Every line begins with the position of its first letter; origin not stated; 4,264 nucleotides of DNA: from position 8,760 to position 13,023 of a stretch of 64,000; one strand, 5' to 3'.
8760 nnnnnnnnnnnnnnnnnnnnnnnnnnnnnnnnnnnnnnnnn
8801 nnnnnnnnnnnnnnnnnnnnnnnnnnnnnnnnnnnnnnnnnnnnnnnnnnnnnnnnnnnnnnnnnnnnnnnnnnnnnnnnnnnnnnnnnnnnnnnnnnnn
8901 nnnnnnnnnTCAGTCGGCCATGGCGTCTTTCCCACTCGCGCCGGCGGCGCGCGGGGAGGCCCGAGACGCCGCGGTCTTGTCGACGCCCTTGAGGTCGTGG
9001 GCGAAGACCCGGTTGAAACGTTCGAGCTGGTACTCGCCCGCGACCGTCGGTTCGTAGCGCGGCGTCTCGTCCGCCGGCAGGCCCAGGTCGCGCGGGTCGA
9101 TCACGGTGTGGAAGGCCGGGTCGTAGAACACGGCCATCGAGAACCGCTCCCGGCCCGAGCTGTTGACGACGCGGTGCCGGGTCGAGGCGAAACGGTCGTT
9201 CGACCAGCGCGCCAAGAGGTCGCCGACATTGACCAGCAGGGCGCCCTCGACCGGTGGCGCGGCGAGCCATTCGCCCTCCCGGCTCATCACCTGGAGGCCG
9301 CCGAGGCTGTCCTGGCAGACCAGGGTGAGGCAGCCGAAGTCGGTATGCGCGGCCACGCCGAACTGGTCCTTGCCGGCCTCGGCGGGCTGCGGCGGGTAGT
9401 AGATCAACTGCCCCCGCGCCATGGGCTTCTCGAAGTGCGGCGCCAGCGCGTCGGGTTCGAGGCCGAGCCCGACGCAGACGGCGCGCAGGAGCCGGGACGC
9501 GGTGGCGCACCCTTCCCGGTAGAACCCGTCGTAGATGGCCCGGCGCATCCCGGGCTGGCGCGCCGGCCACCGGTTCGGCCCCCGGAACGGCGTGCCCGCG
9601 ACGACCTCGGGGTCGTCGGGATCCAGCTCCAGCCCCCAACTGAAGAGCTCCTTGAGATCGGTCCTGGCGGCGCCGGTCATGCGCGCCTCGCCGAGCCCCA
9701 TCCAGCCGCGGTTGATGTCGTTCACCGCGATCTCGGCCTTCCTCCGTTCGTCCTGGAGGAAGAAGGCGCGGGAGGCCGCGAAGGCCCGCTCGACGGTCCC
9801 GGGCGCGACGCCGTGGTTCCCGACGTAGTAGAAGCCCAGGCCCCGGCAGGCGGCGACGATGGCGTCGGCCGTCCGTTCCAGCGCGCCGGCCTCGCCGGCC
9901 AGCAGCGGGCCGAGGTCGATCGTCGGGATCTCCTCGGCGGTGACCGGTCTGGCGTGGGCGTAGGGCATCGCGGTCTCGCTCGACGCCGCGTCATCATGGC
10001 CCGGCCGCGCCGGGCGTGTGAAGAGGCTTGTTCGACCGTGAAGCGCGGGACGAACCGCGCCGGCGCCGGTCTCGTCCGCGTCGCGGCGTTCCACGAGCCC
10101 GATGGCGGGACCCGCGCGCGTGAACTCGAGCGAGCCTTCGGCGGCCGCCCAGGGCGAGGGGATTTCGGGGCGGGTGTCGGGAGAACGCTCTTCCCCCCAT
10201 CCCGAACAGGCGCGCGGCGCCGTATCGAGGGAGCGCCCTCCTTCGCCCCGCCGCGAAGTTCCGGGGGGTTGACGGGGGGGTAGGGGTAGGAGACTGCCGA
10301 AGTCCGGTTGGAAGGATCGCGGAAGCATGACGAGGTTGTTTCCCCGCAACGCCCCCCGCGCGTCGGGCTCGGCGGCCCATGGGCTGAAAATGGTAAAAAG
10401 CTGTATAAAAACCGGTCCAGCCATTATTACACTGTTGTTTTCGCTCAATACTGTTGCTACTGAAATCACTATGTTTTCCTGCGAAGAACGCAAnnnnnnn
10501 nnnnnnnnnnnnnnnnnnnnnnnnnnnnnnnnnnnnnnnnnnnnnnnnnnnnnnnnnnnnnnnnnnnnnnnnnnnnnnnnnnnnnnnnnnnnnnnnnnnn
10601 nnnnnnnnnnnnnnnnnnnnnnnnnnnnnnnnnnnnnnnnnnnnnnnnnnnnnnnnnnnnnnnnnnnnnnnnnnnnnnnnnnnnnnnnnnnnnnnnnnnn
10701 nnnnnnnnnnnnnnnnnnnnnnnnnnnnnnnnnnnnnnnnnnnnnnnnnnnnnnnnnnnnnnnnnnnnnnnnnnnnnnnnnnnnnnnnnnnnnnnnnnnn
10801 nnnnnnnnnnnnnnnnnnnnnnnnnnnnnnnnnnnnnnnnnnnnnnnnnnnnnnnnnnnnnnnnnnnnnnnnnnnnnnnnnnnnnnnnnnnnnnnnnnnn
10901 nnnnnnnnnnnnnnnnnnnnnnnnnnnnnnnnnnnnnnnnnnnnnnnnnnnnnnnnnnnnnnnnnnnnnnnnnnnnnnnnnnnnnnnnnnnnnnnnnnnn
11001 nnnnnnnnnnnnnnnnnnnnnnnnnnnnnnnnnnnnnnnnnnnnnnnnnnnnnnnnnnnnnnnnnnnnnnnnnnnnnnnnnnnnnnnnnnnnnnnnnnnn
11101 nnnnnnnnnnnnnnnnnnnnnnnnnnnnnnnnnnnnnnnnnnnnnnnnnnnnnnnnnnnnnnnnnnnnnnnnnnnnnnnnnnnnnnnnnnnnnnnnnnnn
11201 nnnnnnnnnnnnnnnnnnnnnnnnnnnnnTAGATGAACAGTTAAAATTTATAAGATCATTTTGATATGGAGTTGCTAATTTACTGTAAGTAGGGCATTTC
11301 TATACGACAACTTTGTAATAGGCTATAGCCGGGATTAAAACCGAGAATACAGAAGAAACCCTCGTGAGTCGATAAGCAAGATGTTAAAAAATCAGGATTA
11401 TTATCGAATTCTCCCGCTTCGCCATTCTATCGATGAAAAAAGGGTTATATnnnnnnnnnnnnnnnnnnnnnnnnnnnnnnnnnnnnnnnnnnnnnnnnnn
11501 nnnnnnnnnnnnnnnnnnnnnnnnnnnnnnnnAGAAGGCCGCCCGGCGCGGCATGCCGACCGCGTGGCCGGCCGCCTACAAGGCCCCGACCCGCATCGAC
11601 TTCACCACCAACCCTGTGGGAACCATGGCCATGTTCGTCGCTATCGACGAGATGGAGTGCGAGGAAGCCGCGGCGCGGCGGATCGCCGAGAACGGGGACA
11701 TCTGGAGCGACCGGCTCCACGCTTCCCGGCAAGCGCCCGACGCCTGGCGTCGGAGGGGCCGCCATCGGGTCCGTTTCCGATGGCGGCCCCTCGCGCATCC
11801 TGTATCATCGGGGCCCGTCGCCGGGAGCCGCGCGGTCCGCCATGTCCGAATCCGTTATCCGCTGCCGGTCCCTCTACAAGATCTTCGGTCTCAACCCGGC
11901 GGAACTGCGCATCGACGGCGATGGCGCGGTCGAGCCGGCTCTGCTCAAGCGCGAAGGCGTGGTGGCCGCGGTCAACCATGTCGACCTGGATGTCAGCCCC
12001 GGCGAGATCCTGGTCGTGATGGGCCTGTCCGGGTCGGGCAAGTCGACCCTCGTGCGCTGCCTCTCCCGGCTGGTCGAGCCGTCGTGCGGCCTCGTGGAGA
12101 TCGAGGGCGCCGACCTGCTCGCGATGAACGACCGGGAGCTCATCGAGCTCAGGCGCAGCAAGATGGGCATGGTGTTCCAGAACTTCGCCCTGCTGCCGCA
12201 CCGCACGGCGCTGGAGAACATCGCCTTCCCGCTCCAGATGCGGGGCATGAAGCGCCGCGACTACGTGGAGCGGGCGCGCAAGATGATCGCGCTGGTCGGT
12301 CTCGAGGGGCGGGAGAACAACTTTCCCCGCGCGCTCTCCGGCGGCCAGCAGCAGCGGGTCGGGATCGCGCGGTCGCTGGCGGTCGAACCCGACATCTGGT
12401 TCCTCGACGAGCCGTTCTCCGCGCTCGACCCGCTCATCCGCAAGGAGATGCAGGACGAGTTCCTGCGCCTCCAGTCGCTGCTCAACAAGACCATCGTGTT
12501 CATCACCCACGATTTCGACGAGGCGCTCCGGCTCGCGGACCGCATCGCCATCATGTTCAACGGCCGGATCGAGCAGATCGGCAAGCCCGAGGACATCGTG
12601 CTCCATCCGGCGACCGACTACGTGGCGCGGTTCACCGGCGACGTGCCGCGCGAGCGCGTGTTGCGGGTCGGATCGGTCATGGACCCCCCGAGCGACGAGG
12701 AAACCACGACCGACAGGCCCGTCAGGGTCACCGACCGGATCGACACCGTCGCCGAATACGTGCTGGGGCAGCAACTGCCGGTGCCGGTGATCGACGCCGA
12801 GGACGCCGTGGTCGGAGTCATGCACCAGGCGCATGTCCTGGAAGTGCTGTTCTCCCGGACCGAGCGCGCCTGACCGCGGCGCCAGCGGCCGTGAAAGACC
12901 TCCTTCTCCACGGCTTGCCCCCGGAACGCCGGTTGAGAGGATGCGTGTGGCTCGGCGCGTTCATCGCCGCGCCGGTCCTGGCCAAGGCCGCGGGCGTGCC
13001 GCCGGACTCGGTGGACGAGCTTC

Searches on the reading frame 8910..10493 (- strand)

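Call 10: search_protein_families(library=pfam, proteins=[window:8910-10493:-], max_evalue=0.001)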
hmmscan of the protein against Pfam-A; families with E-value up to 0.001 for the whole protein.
window:8910-10493:- (527 aa): 2 families
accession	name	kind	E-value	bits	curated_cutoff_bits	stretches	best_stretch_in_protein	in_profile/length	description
PF03171.26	2OG-FeII_Oxy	-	7.5e-25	87.6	23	1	363-459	7-101/101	2OG-Fe(II) oxygenase superfamily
PF14226.12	DIOX_N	-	1.6e-23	84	27.3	1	189-311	1-116/117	non-haem dioxygenase in morphine synthesis N-terminal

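Call 11: search_protein_families(library=ncbifam, proteins=[window:8910-10493:-], max_evalue=0.001)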
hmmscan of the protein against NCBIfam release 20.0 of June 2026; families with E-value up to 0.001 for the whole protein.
window:8910-10493:- (527 aa): 0 families

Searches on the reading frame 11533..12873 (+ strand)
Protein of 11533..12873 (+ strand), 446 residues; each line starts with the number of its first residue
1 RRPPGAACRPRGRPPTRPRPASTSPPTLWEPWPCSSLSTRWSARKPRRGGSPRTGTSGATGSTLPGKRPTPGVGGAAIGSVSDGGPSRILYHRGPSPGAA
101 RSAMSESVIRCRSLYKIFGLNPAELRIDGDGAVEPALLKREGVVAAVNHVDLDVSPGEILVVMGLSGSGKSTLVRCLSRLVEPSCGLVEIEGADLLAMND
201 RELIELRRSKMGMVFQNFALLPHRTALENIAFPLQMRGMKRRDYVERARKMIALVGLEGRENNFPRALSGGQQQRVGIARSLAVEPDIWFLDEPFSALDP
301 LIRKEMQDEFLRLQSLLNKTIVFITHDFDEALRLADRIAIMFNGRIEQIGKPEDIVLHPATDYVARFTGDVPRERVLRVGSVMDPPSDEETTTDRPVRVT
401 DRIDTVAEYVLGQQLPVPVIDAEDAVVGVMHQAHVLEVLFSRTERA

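Call 10: search_protein_families(library=pfam, proteins=[window:11533-12873:+], max_evalue=0.001)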
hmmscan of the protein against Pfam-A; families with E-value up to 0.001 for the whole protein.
window:11533-12873:+ (446 aa): 3 families
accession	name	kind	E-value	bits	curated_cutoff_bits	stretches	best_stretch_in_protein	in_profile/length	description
PF00005.33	ABC_tran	-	1.4e-32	113.6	25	1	148-295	2-136/137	ABC transporter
PF13191.12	AAA_16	-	2.8e-05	25.1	32.6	1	154-190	19-56/167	AAA ATPase domain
PF13304.12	AAA_21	-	0.00017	22.2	27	0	278-327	248-299/304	AAA domain, putative AbiEii toxin, Type IV TA system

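Call 11: search_protein_families(library=ncbifam, proteins=[window:11533-12873:+], max_evalue=0.001)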
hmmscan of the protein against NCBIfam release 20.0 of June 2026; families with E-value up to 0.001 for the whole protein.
window:11533-12873:+ (446 aa): 186 families (the best 25 are shown)
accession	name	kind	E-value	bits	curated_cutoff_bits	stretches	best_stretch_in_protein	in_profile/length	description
TIGR01186.1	proV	subfamily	4.9e-98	328.6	326.6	1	140-384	2-246/363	betaine/proline/choline family ABC transporter ATP-binding protein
TIGR03415.1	ABC_choXWV_ATP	equivalog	8.2e-91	304.8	483.75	1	117-408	9-304/382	choline ABC transporter ATP-binding protein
NF007480.0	PRK10070.1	equivalog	2.6e-82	276.8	444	1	110-372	6-269/400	glycine betaine/L-proline ABC transporter ATP-binding protein ProV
TIGR03265.1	PhnT2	equivalog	1.3e-68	231.8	457.7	1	139-371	12-238/353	putative 2-aminoethylphosphonate ABC transporter ATP-binding protein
TIGR01187.1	potA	subfamily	5.7e-66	222.8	355.6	1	163-372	2-205/325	polyamine ABC transporter ATP-binding protein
TIGR00968.1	3a0106s01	subfamily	5.9e-65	219.1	342.75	1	139-371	8-234/237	sulfate ABC transporter ATP-binding protein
NF040933.2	ABC_arch_GlcV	equivalog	5.4e-64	216.3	450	1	139-371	14-245/357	glucose ABC transporter ATP-binding protein GlcV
NF006987.0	PRK09452.1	equivalog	2.4e-61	207.5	482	1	145-372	31-252/378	spermidine/putrescine ABC transporter ATP-binding protein PotA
NF043075.1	MMSYN1_0197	equivalog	4.6e-59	200.1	550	1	146-370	17-235/341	spermidine/putrescine ABC transporter ATP-binding protein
TIGR03258.1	PhnT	equivalog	1e-58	199.1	499.15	1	146-370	23-242/359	2-aminoethylphosphonate ABC transport system ATP-binding subunit PhnT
NF008653.0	PRK11650.1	subfamily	1.7e-58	198.4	432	1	141-370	14-237/357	sn-glycerol-3-phosphate ABC transporter ATP-binding protein UgpC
NF040840.2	tungstate_WtpC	equivalog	6.9e-58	196.6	440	1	147-369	16-232/347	tungstate ABC transporter ATP-binding protein WtpC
NF008105.0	PRK10851.1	equivalog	5.8e-57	193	502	1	145-373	16-242/362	sulfate/thiosulfate ABC transporter ATP-binding protein CysA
NF007027.0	PRK09493.1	equivalog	4.6e-55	186.6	379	1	139-367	9-235/240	glutamine ABC transporter ATP-binding protein GlnQ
NF008428.0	PRK11264.1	equivalog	7.4e-54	182.6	406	1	146-367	18-243/250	L-cystine ABC transporter ATP-binding protein TcyN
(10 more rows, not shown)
